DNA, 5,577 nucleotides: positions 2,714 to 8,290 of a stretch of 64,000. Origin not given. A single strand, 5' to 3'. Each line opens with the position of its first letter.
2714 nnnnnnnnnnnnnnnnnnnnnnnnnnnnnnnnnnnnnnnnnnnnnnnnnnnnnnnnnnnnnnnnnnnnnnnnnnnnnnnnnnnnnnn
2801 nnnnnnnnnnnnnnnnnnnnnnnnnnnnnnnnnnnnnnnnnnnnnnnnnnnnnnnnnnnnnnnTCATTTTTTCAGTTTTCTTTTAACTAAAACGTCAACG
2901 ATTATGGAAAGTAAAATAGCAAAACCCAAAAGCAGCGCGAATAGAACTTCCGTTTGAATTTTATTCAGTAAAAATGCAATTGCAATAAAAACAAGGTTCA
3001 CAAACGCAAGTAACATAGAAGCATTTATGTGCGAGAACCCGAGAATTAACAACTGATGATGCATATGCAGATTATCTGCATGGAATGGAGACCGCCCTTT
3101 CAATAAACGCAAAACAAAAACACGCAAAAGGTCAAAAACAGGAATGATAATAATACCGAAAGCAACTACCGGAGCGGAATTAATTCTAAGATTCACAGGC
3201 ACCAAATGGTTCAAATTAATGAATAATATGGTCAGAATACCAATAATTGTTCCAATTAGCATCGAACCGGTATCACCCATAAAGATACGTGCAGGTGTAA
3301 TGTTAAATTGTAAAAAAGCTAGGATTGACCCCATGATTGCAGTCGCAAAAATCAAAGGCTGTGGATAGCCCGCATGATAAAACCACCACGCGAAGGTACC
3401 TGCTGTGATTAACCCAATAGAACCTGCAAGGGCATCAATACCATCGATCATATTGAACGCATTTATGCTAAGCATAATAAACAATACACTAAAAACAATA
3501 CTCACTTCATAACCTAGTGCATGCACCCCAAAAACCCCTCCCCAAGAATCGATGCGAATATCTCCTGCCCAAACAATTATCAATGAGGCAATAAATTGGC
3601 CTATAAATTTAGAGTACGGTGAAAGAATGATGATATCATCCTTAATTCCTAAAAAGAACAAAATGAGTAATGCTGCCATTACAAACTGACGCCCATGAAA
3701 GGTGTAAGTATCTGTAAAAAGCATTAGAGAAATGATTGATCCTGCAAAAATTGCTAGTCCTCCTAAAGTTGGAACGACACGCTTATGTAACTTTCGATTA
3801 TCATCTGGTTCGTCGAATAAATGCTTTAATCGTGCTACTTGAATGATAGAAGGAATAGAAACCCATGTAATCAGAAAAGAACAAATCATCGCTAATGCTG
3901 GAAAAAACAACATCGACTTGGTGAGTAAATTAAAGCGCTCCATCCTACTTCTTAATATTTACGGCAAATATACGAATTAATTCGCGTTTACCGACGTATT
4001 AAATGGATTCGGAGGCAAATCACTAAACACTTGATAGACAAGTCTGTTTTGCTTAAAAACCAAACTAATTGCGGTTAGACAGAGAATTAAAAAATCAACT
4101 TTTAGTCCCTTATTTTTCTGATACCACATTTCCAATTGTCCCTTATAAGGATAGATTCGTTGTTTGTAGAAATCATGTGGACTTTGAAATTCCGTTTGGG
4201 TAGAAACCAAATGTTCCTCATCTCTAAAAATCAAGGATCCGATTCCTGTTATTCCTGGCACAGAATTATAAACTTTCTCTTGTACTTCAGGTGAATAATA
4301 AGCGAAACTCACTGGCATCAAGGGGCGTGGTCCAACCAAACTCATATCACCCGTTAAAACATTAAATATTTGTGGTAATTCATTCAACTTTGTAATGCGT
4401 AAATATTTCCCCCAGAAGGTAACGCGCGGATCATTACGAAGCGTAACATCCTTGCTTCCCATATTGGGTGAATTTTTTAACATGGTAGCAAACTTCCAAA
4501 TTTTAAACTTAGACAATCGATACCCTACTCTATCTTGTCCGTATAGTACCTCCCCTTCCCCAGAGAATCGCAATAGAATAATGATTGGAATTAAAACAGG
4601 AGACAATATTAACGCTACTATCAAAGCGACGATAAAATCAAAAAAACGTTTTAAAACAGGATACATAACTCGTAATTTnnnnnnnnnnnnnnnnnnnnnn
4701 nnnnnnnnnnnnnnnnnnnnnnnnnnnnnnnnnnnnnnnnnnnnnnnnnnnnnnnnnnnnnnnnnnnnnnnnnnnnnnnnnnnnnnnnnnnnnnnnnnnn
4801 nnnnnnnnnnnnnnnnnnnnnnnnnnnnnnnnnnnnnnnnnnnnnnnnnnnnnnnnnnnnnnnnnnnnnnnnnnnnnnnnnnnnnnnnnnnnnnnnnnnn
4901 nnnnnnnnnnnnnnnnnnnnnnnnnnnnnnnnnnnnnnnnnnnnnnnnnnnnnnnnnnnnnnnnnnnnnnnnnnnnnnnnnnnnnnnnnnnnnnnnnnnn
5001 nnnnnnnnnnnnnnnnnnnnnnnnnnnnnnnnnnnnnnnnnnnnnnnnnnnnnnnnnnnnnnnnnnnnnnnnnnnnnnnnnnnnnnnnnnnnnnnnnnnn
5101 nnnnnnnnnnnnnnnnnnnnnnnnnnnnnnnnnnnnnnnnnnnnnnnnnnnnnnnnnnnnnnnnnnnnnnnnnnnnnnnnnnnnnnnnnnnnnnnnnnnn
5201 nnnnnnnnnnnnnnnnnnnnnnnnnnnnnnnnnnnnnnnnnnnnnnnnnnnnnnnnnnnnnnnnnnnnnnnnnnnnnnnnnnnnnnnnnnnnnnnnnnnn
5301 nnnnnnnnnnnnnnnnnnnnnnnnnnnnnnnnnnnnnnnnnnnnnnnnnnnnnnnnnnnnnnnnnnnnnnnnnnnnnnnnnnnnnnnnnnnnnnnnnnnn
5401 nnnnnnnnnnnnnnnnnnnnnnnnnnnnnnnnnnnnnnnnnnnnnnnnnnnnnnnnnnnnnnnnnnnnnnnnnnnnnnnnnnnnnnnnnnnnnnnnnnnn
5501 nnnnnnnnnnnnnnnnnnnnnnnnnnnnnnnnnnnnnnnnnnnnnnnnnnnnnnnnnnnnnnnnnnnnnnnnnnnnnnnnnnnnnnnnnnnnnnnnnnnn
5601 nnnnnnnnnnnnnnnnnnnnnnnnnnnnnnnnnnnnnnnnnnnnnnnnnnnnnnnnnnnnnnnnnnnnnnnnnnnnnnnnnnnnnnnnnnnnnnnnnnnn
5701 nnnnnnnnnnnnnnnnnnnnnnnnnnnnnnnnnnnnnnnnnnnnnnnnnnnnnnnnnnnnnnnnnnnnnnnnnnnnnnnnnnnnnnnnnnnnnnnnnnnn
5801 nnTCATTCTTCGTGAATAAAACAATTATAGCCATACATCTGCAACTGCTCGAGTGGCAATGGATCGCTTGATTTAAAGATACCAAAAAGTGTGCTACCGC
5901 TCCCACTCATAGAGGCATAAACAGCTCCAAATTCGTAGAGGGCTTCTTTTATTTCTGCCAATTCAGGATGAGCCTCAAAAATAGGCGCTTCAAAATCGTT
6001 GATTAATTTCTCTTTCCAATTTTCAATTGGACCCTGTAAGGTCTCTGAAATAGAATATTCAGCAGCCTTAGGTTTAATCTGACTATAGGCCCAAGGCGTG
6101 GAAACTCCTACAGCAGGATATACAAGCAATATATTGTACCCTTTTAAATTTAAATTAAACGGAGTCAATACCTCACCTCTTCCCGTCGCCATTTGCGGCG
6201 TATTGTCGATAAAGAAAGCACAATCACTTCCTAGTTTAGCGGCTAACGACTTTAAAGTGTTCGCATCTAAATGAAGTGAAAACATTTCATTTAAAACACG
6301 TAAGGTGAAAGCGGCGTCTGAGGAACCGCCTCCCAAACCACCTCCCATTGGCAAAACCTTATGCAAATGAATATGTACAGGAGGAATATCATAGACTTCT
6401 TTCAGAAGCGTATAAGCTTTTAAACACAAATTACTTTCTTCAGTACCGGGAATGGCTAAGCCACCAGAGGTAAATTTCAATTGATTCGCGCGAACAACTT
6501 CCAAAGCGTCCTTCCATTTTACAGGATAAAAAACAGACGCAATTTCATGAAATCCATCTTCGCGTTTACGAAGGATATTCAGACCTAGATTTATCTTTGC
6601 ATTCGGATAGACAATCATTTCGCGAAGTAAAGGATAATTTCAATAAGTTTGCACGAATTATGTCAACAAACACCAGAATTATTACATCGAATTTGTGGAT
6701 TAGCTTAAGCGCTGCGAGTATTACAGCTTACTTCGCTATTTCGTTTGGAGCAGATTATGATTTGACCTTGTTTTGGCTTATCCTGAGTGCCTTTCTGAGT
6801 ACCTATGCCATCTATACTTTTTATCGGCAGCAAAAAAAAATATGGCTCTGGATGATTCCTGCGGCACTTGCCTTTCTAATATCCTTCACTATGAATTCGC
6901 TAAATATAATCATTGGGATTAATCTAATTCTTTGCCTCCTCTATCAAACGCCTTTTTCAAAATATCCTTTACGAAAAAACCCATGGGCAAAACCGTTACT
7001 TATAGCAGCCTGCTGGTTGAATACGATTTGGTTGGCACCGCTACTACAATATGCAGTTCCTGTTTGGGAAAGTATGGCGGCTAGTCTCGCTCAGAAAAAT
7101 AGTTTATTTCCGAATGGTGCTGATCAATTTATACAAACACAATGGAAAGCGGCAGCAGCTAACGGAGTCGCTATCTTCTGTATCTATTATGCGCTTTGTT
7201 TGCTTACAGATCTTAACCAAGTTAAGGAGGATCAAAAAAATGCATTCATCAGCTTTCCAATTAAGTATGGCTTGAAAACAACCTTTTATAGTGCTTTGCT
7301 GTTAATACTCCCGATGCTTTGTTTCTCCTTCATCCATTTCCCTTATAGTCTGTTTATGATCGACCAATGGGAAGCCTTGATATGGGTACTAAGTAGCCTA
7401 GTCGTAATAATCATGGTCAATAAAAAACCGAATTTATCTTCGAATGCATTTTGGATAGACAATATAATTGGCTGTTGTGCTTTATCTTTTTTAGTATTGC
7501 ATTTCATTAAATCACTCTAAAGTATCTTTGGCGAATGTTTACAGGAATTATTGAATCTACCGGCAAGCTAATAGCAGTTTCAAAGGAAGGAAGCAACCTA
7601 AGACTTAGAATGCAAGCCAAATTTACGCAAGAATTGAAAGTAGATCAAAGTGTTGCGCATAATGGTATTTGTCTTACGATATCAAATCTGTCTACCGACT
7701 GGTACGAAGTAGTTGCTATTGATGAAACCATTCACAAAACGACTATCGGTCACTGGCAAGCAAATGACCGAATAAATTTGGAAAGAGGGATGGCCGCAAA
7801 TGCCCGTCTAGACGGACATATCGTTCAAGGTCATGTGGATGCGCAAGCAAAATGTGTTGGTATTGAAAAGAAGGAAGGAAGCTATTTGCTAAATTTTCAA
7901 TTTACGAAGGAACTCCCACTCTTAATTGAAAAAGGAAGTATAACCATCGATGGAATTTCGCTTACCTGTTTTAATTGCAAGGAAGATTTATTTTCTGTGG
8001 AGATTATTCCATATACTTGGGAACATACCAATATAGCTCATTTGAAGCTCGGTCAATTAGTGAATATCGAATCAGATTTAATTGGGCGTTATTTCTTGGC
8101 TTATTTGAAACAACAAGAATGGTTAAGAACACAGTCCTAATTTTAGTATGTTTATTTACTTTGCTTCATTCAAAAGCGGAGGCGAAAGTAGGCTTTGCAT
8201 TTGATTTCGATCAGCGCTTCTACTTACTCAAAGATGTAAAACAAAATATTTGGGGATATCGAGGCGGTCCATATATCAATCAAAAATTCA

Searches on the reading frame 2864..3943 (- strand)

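Call 19: search_protein_families(library=pfam, proteins=[window:2864-3943:-], max_evalue=0.0001)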
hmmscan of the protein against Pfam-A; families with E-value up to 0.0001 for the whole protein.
window:2864-3943:- (359 aa): 1 family
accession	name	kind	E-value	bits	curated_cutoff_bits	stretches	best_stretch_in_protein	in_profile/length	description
PF00953.26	Glycos_transf_4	-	9.7e-36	123.6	27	1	88-241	4-159/160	Glycosyl transferase family 4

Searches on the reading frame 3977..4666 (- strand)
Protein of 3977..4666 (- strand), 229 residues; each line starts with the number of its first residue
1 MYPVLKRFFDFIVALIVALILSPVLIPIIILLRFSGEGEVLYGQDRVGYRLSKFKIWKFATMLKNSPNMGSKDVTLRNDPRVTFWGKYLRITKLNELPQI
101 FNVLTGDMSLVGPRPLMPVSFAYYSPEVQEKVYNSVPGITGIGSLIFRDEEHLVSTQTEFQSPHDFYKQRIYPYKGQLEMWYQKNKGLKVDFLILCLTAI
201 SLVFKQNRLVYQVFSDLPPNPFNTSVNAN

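Call 19: search_protein_families(library=pfam, proteins=[window:3977-4666:-], max_evalue=0.0001)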
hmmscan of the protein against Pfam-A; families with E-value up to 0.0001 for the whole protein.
window:3977-4666:- (229 aa): 1 family
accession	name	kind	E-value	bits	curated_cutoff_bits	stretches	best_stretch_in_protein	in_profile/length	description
PF02397.22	Bac_transf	-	2.8e-46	157.8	27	1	6-202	1-177/179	Bacterial sugar transferase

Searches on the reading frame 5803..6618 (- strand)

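Call 19: search_protein_families(library=pfam, proteins=[window:5803-6618:-], max_evalue=0.0001)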
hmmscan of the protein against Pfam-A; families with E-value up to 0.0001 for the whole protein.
window:5803-6618:- (271 aa): 2 families
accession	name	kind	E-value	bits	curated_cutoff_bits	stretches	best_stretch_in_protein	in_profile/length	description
PF00288.32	GHMP_kinases_N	-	1.7e-14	54.2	22.3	1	63-136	1-83/87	GHMP kinases N terminal domain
PF08544.19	GHMP_kinases_C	-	5.7e-11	43.1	21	1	205-253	16-71/85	GHMP kinases C terminal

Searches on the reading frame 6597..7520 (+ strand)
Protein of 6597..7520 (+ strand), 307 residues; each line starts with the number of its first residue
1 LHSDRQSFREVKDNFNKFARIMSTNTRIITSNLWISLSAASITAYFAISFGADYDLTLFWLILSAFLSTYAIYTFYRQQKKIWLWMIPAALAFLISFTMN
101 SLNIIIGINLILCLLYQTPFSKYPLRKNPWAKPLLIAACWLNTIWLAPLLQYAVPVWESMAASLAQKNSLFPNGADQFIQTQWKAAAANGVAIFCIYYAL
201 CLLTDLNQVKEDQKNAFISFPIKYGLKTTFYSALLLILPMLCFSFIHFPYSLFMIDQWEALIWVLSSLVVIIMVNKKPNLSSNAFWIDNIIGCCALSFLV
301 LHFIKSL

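Call 19: search_protein_families(library=pfam, proteins=[window:6597-7520:+], max_evalue=0.0001)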
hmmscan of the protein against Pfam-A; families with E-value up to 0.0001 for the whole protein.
window:6597-7520:+ (307 aa): 1 family
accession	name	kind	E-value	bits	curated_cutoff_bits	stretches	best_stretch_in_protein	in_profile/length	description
PF01040.23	UbiA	-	2.3e-06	27.5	34.2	1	82-273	70-224/250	UbiA prenyltransferase family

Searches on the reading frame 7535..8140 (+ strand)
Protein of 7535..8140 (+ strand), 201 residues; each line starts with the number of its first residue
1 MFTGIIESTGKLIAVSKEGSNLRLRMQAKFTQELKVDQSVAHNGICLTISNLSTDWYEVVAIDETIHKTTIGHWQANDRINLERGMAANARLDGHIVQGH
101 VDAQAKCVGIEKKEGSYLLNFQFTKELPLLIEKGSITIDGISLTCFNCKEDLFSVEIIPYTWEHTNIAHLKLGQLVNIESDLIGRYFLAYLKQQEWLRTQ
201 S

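Call 19: search_protein_families(library=pfam, proteins=[window:7535-8140:+], max_evalue=0.0001)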
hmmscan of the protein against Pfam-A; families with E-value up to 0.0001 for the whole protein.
window:7535-8140:+ (201 aa): 1 family
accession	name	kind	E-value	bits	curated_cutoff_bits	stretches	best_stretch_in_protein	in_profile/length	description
PF00677.23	Lum_binding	-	2.9e-43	146.2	27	2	98-181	1-86/86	Lumazine binding domain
